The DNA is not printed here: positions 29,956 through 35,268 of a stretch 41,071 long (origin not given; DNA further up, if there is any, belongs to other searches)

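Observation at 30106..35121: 1671-aa DUF4011 / SF1 helicase / Vsr-DUF559 nuclease / DUF3320-like protein resembling the single-gene Hhe antiphage system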

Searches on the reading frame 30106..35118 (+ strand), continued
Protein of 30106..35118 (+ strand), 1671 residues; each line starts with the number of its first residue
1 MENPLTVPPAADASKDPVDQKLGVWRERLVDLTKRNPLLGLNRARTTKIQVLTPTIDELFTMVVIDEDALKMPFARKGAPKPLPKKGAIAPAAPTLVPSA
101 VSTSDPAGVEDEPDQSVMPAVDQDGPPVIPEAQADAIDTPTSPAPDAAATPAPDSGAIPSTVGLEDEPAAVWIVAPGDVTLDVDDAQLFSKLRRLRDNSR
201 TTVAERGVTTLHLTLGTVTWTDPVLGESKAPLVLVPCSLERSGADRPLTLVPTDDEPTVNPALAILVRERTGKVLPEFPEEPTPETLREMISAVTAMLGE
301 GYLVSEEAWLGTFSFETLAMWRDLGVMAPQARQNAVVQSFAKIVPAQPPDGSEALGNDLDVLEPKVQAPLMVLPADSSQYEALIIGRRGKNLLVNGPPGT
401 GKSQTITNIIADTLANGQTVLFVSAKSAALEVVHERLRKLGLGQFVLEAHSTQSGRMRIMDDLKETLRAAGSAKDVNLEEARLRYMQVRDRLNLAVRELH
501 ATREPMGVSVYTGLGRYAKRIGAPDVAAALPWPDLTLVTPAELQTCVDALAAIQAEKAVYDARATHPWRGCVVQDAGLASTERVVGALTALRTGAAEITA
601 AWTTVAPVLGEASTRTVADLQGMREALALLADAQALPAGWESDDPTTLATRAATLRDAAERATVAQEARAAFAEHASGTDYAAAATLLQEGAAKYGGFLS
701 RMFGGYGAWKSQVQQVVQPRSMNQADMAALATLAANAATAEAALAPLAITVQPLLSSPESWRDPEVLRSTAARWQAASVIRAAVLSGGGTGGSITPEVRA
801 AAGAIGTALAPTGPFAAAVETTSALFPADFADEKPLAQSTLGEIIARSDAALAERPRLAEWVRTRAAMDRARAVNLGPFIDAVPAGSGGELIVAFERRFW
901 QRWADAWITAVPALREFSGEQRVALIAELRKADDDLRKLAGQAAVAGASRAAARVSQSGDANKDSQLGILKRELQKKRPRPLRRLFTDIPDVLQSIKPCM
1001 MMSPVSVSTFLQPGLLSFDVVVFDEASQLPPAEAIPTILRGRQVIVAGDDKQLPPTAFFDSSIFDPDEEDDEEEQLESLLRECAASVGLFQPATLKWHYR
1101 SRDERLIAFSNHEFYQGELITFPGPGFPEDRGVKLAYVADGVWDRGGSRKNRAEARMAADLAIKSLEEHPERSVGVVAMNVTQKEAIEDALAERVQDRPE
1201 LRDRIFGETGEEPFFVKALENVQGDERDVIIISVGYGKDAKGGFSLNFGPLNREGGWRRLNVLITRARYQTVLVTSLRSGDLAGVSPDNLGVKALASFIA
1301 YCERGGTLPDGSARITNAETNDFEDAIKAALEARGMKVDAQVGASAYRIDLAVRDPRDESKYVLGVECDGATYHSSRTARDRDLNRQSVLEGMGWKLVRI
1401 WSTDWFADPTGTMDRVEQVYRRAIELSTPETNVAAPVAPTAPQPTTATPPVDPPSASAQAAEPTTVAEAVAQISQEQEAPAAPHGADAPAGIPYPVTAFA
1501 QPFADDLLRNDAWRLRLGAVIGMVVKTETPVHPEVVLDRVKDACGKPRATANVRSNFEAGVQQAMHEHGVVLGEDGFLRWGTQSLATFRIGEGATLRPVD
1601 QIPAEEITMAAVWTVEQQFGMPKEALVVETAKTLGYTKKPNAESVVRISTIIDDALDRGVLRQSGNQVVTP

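Call 18: find_encoding_contigs(protein=P0001, flank=10000, max_places=4)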
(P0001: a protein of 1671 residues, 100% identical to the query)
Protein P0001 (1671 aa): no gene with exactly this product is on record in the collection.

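Call 19: find_encoding_contigs(protein=P0002, flank=10000, max_places=4)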
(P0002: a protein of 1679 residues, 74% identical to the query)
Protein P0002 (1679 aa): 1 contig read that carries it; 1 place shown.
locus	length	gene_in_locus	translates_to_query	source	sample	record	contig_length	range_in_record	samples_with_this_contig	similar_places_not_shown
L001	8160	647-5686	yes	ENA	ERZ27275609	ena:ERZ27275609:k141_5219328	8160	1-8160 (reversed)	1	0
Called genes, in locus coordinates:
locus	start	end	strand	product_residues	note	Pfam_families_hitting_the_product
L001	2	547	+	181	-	?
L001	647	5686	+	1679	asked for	PF13195:DUF4011, PF13245:AAA_19 (faint), PF13086:AAA_11 (weak), PF13087:AAA_12, PF18741:MTES_1575, PF11784:DUF3320 (weak)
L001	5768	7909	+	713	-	PF18884:TSP3_bac (faint)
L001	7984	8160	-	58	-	?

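Call 27: search_solved_structures(query=window:30106-35118:+, max_evalue=0.001)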
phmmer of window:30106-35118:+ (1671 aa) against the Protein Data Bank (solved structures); distinct sequences matched with E-value up to 0.001: 15.
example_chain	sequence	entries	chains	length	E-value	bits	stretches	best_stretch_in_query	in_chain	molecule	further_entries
4b3g_A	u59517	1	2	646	3.9e-11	44.6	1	964-1274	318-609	DNA-BINDING PROTEIN SMUBP-2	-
4b3f_X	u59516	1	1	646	3.9e-11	44.6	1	964-1274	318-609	DNA-BINDING PROTEIN SMUBP-2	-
5mzn_A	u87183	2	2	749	1.5e-07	32.8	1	1014-1271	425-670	Helicase SEN1,Helicase SEN1 | Helicase SEN1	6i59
2xzo_A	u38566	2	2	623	3.6e-07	31.5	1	1016-1276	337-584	REGULATOR OF NONSENSE TRANSCRIPTS 1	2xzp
2gjk_A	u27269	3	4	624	3.7e-07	31.4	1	1016-1276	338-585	Regulator of nonsense transcripts 1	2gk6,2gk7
6ej5_A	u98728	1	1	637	3.9e-07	31.3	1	1016-1276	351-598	Regulator of nonsense transcripts 1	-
9qwn_A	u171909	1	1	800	7.6e-07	30.4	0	1016-1276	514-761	Isoform 2 of Regulator of nonsense transcripts 1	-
2wjv_A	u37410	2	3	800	8.5e-07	30.2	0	1016-1276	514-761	REGULATOR OF NONSENSE TRANSCRIPTS 1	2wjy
8ram_O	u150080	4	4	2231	2.7e-06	28.6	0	1013-1271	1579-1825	Helicase SEN1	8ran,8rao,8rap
8rd3_A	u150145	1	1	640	2.3e-05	25.5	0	1018-1279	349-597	ATP-dependent helicase NAM7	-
2xzl_A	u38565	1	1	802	4.9e-05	24.4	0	1018-1279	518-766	ATP-DEPENDENT HELICASE NAM7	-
9qdq_A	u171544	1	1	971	8.9e-05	23.5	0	1018-1279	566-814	ATP-dependent helicase NAM7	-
5eaw_A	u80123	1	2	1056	0.00089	20.2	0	1218-1279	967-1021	DNA replication ATP-dependent helicase/nuclease DNA2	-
5eax_A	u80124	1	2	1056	0.00089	20.2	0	1218-1279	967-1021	DNA replication ATP-dependent helicase/nuclease DNA2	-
5ean_A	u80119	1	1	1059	0.0009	20.2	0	1218-1279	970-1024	DNA replication ATP-dependent helicase/nuclease DNA2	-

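Call 28: find_related_loci(query=A1, collection=genome_contigs, flank=10000)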
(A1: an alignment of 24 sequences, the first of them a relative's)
Query A1 (1671 aa) in genome_contigs; peptide patterns used: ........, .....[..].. (x = any residue, [..] = any of these).
600 stretches matched a pattern (row limit reached: there are more); 587 encode a relative of the query (tblastn E <= 1e-3); the best 80 are kept; 80 distinct loci.
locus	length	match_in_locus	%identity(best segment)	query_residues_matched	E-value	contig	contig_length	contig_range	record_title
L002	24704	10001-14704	39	9-1668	0e+0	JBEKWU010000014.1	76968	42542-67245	MAG: Bryobacteraceae bacterium isolate SPRUCE 635 SPRUCE_635_14, whole genome shotgun sequence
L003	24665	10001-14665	36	15-1665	0e+0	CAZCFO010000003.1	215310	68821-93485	MAG TPA_asm: uncultured Candidatus Peribacteria bacterium isolate SRP292972_co3_91 genome assembly, contig: NODE_85_leng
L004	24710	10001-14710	40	7-1671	0e+0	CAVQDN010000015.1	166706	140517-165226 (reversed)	MAG: uncultured Acidobacteriaceae bacterium isolate MFD03346.bin.2.99 genome assembly, contig: contig_3047, whole genome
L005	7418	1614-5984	32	144-1656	0e+0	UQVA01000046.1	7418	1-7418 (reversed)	uncultured Clostridiales bacterium isolate UMGS670 genome assembly, contig: NODE_1759_length_7418_cov_9.798044, whole ge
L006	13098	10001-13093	42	18-1116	0e+0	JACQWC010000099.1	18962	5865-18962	MAG: Candidatus Rokuibacteriota bacterium isolate NC_groundwater_1479_Ag_S-0.65um_71_44 S_p65_S5_coassembly_k141_2087024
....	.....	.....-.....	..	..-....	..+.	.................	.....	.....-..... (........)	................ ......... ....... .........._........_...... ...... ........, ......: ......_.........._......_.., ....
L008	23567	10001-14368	30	185-1638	2e-179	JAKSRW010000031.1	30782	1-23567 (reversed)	MAG: Lachnospiraceae bacterium isolate Horse_feces265 MAG265_31, whole genome shotgun sequence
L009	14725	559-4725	29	192-1638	4e-174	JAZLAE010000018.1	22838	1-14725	MAG: Christensenellaceae bacterium isolate T1900045081_TC20190075.MAGScoT_cleanbin_000004 SGB_4659_k141_3484932, whole g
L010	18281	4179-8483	31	192-1657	8e-174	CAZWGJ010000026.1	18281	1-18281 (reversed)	MAG TPA_asm: uncultured Desulfovibrio sp. isolate binchicken_co323_324 genome assembly, contig: NODE_3037_length_18281_c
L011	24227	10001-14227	30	192-1656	8e-173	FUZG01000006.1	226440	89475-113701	Lachnospiraceae bacterium strain KH1P17 genome assembly, contig: Ga0059119_106, whole genome shotgun sequence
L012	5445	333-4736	31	188-1660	1e-176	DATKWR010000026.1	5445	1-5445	MAG TPA_asm: Sedimentisphaerales bacterium isolate SMAG_U14168 k141_3444142, whole genome shotgun sequence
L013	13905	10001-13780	34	182-1417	9e-171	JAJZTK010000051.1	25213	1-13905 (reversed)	MAG: Deltaproteobacteria bacterium isolate SKS3.bin71 NODE_2882_length_25213_cov_1.724667, whole genome shotgun sequence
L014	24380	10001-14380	31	183-1670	3e-169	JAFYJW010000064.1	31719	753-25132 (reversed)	MAG: Synergistes sp. isolate RGIG7157 Water_buffalos_Abomasum-5__c1039301, whole genome shotgun sequence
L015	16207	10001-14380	30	183-1670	2e-168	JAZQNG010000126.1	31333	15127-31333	MAG: Lachnospiraceae bacterium isolate T1900045246_TH20190016.MAGScoT_cleanbin_000055 SGB_5640_k141_3145724, whole genom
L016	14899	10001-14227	29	192-1669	7e-168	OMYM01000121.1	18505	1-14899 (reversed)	uncultured Erysipelotrichaceae bacterium isolate RUG087 genome assembly, contig: k87_7852153, whole genome shotgun seque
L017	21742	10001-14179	30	192-1638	1e-168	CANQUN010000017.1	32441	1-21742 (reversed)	MAG: uncultured Clostridia bacterium isolate Lapin-032__bin36 genome assembly, contig: Lapin-032__NODE_2226_length_32441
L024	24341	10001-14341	29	185-1638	7e-159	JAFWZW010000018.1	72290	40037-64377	MAG: Clostridia bacterium isolate RGIG6222 Sheep_Rectum-2__c819859, whole genome shotgun sequence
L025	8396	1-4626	34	4-1638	1e-165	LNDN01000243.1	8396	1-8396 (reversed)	MAG: Acidobacteria bacterium Ga0077522 Ga0077522_1174.1, whole genome shotgun sequence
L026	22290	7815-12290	29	129-1638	4e-158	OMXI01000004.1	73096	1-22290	uncultured Clostridiales bacterium isolate RUG060 genome assembly, contig: scaffold_221, whole genome shotgun sequence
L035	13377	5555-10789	38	203-1659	1e-136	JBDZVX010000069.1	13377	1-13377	MAG: Thermomicrobia bacterium isolate PE_soil7 NODE_1371_length_13377, whole genome shotgun sequence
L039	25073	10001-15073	36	181-1638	3e-133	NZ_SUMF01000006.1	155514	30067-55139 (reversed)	Chitiniphilus eburneus strain HX-2-15 HX-2-15_scaffold6, whole genome shotgun sequence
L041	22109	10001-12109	40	903-1638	4e-133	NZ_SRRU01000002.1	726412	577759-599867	Streptomyces griseoluteus strain JCM 4765 NODE_2_length_726412_cov_93.539740, whole genome shotgun sequence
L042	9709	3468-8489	37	178-1638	2e-132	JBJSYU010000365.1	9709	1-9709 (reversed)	MAG: Candidatus Methylumidiphilus sp. isolate samp_4434_semibin_86 samp_4434_1276089, whole genome shotgun sequence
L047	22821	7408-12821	37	19-1638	6e-131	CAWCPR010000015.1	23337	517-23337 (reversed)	MAG: uncultured Chloroflexia bacterium isolate MFD04944.bin.2.27 genome assembly, contig: contig_70402, whole genome sho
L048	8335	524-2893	36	856-1671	6e-131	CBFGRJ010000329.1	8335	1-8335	MAG TPA_asm: uncultured Myxococcales bacterium isolate SRR17295755_binner13_Refined_95 genome assembly, contig: ERZ23329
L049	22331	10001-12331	40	878-1671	1e-130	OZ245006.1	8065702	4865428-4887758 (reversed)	MAG: Planctomycetota bacterium isolate 38a7a2fe-8a90-4c6b-bc07-7099b689307d genome assembly, chromosome: 1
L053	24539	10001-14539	39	176-1638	7e-130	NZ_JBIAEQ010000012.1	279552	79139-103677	Streptomyces sp. NPDC007808 NPDC007808_181_E8.ctg-0012, whole genome shotgun sequence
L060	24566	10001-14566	37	143-1671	4e-128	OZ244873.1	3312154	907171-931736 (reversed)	MAG: Longimicrobiales bacterium isolate 10f198b5-b321-4610-bb1c-f943e6237064 genome assembly, chromosome: 1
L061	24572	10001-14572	37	174-1671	1e-128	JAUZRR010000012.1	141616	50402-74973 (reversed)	MAG: Planctomycetota bacterium isolate GS19_ROV14_R08-AMOR20_M0799 AMOR20_M0799_contig12, whole genome shotgun sequence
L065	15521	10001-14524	36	173-1638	7e-127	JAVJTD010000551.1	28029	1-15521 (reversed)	MAG: Planctomycetota bacterium isolate G1-WW12-33 k141_55055, whole genome shotgun sequence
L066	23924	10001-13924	37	201-1671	2e-126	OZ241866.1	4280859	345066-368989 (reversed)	MAG: Chloroflexota bacterium isolate 648bf299-2263-4cbe-a927-b722e8dafbdb genome assembly, chromosome: 1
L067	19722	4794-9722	37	153-1638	2e-126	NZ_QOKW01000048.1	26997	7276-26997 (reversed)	Roseomonas genomospecies 6 strain ATCC 49961 NODE_48_length_26997_cov_47.549311, whole genome shotgun sequence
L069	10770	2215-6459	31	185-1638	3e-163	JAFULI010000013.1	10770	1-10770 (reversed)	MAG: Oscillospiraceae bacterium isolate RGIG4599 Roe_deer_Rectum-3__c52819, whole genome shotgun sequence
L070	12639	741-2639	38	969-1638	2e-126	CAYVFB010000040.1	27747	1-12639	MAG TPA_asm: uncultured Ruminiclostridium sp. isolate SRP192927_co6_391 genome assembly, contig: NODE_3318_length_27747_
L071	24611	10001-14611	38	177-1638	5e-126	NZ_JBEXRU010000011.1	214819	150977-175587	Streptomyces sp. NPDC006290 NPDC006290_282_A1.ctg-0011, whole genome shotgun sequence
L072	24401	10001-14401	32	187-1638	3e-174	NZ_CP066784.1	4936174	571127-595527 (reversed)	Alicyclobacillus sp. ALC3 chromosome, complete genome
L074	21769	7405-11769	37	182-1638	2e-125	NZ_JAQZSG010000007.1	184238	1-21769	Paenibacillus thermotolerans strain YIM B05602 Scaffold7, whole genome shotgun sequence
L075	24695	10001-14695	37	26-1638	5e-126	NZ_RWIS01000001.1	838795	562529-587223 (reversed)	Hymenobacter metallilatus strain 9PBR-2 NODE_1_length_838795_cov_15.217209, whole genome shotgun sequence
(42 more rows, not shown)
